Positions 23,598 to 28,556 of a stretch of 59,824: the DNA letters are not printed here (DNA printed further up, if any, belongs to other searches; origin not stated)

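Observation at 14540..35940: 26 copies of an unrecognised ~187-aa sensor module (GAF-like core plus near-invariant helical connector) in three giant soluble kinases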

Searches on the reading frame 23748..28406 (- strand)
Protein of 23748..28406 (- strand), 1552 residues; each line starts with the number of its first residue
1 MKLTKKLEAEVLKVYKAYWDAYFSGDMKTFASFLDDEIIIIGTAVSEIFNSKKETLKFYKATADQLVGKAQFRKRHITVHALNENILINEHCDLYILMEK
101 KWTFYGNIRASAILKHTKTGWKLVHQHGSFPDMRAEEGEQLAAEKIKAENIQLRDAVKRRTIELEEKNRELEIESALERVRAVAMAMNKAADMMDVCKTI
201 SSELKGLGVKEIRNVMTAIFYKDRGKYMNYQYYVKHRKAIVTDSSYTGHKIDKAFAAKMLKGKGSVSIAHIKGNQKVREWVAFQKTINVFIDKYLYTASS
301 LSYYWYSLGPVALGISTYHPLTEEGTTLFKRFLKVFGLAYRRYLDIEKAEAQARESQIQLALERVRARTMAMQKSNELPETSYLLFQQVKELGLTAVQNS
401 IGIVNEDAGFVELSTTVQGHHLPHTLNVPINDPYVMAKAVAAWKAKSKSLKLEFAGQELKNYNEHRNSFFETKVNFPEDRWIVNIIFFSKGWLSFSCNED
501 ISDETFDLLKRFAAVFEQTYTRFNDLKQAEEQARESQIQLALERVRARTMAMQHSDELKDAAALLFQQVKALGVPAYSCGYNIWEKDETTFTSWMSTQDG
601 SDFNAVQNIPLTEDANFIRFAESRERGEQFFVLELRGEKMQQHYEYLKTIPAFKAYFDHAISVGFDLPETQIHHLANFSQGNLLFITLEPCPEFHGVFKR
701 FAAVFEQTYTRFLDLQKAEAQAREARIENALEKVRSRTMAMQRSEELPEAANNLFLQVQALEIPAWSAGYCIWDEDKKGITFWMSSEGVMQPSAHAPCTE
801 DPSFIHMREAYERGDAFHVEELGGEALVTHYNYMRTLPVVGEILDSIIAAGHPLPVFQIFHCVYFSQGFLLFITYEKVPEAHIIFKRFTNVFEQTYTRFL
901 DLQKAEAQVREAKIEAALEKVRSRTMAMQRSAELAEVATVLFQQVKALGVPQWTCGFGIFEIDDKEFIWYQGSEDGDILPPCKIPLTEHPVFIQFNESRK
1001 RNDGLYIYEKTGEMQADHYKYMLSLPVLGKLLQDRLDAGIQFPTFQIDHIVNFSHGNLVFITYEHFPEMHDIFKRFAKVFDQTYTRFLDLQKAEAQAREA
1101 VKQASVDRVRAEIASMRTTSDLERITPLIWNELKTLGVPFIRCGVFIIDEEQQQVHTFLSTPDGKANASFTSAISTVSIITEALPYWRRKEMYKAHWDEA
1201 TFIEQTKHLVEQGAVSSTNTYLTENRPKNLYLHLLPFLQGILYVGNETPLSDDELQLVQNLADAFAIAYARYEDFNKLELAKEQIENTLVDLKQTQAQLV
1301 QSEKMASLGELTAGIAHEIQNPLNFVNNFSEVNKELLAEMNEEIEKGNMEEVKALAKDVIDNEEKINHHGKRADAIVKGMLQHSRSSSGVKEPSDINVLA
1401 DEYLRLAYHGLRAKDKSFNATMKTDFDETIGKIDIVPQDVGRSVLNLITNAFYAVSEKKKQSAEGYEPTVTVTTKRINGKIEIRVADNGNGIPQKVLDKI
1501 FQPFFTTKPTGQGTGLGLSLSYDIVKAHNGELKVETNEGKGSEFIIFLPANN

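Call 4: search_protein_families(library=pfam, proteins=[window:23748-28406:-], max_evalue=1)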
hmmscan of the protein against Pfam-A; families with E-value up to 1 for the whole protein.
window:23748-28406:- (1552 aa): 11 families
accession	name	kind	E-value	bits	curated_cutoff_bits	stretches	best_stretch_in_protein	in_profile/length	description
PF02518.31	HATPase_c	-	2.4e-23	83.1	26.4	1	1438-1551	4-110/111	Histidine kinase-, DNA gyrase B-, and HSP90-like ATPase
PF13474.12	SnoaL_3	-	2.5e-19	70.2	22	1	11-132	1-120/121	SnoaL-like domain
PF00512.31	HisKA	-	7.4e-05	23.2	26.9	1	1308-1385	2-62/66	His Kinase A (phospho-acceptor) domain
PF19636.4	DUF6139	-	0.0001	22.6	27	1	875-929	17-71/77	Family of unknown function (DUF6139)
PF14501.12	HATPase_c_5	-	0.0015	18.9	22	1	1437-1540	3-94/102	GHKL domain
PF14534.12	DUF4440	-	0.004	18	25.2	1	11-75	1-55/107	Domain of unknown function (DUF4440)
PF08332.16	CaMKII_AD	-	0.014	15.9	22.1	1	8-129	2-125/128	Calcium/calmodulin dependent protein kinase II association domain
PF20279.3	CTD12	-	0.033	15.1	25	0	1287-1382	25-118/144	C-terminal domain 12 of the ABC-three component (ABC-3C) systems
PF13589.12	HATPase_c_3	-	0.063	13.7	25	1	1443-1506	6-58/137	Histidine kinase-, DNA gyrase B-, and HSP90-like ATPase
PF22176.2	AF_0587-like_pre-PUA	-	0.16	12.6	27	1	222-259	23-60/61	AF_0587-like, pre-PUA domain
PF21248.3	SoFic-like_C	-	0.27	11.9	27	0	514-535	24-45/76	Protein adenylyltransferase SoFic-like, C-terminal domain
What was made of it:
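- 28011..28376 (-): Gene B SnoaL_3 (NTF2-like) domain. Pfam, E 2.5e-19 (call 4)
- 23754..24485 (-): Gene B HisKA plus HATPase_c kinase core. call 4
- On Sensor histidine kinase (HisKA-type): In B it is sub-threshold (23.2 bits, E 7.4e-5) (call 4).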

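Call 5: search_protein_families(library=ncbifam, proteins=[window:23748-28406:-], max_evalue=1)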
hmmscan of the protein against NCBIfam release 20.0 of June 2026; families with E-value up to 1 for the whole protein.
window:23748-28406:- (1552 aa): 79 families (the best 25 are shown)
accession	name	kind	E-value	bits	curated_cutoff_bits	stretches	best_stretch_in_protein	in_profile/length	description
NF052574.1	HisKinEspCMyxo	equivalog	6.1e-47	160.3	1200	1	1292-1551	401-638/785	serine histidine kinase EspC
NF008468.0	PRK11360.1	equivalog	1.9e-45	155.3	646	1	1292-1551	380-609/616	two-component system sensor histidine kinase AtoS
NF038348.1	T2SS_HK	subfamily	9.9e-37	126.6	450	1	1276-1550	295-573/574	histidine kinase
NF007688.0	PRK10364.1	equivalog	2.1e-36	125.7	479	1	1293-1551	225-452/460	two-component system sensor histidine kinase ZraS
NF010411.0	PRK13837.1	equivalog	2e-35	122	647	1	1294-1551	436-676/828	two-component system VirA-like sensor kinase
NF052573.1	HisKinEspAMyxo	equivalog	4.1e-34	117.7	1400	1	1286-1550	362-611/755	serine histidine kinase EspA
NF046026.1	HisKinCckACaul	equivalog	4.2e-30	104.5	1000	1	1291-1551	285-533/678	cell cycle histidine kinase CckA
NF010076.0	PRK13557.1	subfamily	1.3e-29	103.1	631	1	1294-1551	149-395/540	histidine kinase famiy protein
NF047497.1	HK_LIC_12097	equivalog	2.8e-29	102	500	1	1259-1550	102-366/367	LIC_12097 family sensor histidine kinase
NF047466.1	hybrid_RR_LvrB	exception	9.3e-28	97.4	500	1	1295-1550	139-376/377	hybrid histidine kinase/response regulator LvrB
NF041777.1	sens_FixL_Rhizob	equivalog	2.2e-27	95.9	850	1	1287-1551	241-482/485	sensor protein FixL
NF046020.1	HisKinCckABruc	equivalog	5.9e-26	90.6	1000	1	1291-1550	463-707/868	cell cycle histidine kinase CckA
NF047794.1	HisKinPtgB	equivalog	7.3e-22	77.4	1000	1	1285-1535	417-640/656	two-component system sensor histidine kinase PgtB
NF047874.1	MASE3_PAS_HK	subfamily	2.8e-20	72.7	560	1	1414-1551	496-626/655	MASE3 domain-containing sensor histidine kinase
NF046044.1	PnpS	equivalog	1e-19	70.8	400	1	1297-1549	161-390/390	two-component system histidine kinase PnpS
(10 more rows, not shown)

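Call 59: find_encoding_contigs(protein=window:23748-28406:-, flank=2000, max_places=6)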
Protein window:23748-28406:- (1552 aa): no gene with exactly this product is on record in the collection.
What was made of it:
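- Tried and rejected: An exact look-up of protein B on public contigs found it not on record (call 59).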

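Call 60: find_homologous_proteins(query=window:23748-28406:-, max_evalue=1e-50)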
Query window:23748-28406:- (1552 aa): 2702 proteins with E <= 1e-50 among 8000 candidates; the best 120 are listed.
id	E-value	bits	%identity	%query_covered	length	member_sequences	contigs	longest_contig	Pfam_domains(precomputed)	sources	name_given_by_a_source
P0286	0.0e+0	3535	100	100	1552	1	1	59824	PF13474.13,PF02518.32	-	-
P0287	0.0e+0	3197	53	89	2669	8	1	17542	PF01194.23,PF14534.13,PF13474.13,PF02518.32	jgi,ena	-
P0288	0.0e+0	2864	61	89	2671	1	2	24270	PF13474.13,PF02518.32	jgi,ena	-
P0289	0.0e+0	2764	54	89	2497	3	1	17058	PF02518.32,PF11527.14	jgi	jgi:signal transduction histidine kinase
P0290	0.0e+0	2618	43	89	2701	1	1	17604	PF01194.23,PF13474.13,PF02518.32,PF00496.28,PF00512.32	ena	-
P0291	0.0e+0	2534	61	89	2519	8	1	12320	PF14534.13,PF13474.13,PF02518.32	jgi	jgi:signal transduction histidine kinase/ketosteroid isomerase-like protein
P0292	0.0e+0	2477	51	89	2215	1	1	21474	PF02518.32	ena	-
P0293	0.0e+0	2474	50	89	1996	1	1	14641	PF19636.5,PF02518.32,PF00512.32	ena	-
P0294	0.0e+0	2443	40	89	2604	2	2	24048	PF02518.32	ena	-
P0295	0.0e+0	2442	45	89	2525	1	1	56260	PF01194.23,PF25824.1,PF02518.32,PF00512.32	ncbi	-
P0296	0.0e+0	2421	47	84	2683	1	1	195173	PF14534.13,PF13474.13,PF02518.32,PF00512.32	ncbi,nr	ncbi:MAG: nuclear transport factor 2 family protein [Chitinophagaceae bacterium]|nr:nuclear transpor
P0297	0.0e+0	2384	53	89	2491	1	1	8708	PF01194.23,PF13474.13,PF02518.32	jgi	-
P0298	0.0e+0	2354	47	89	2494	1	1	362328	PF02518.32,PF00512.32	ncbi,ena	-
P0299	0.0e+0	2352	51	89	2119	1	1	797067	PF01194.23,PF13474.13,PF02518.32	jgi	jgi:signal transduction histidine kinase/DNA-directed RNA polymerase subunit N (RpoN/RPB10)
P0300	0.0e+0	2351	44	89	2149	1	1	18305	PF14534.13,PF13474.13,PF02518.32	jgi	jgi:signal transduction histidine kinase/ketosteroid isomerase-like protein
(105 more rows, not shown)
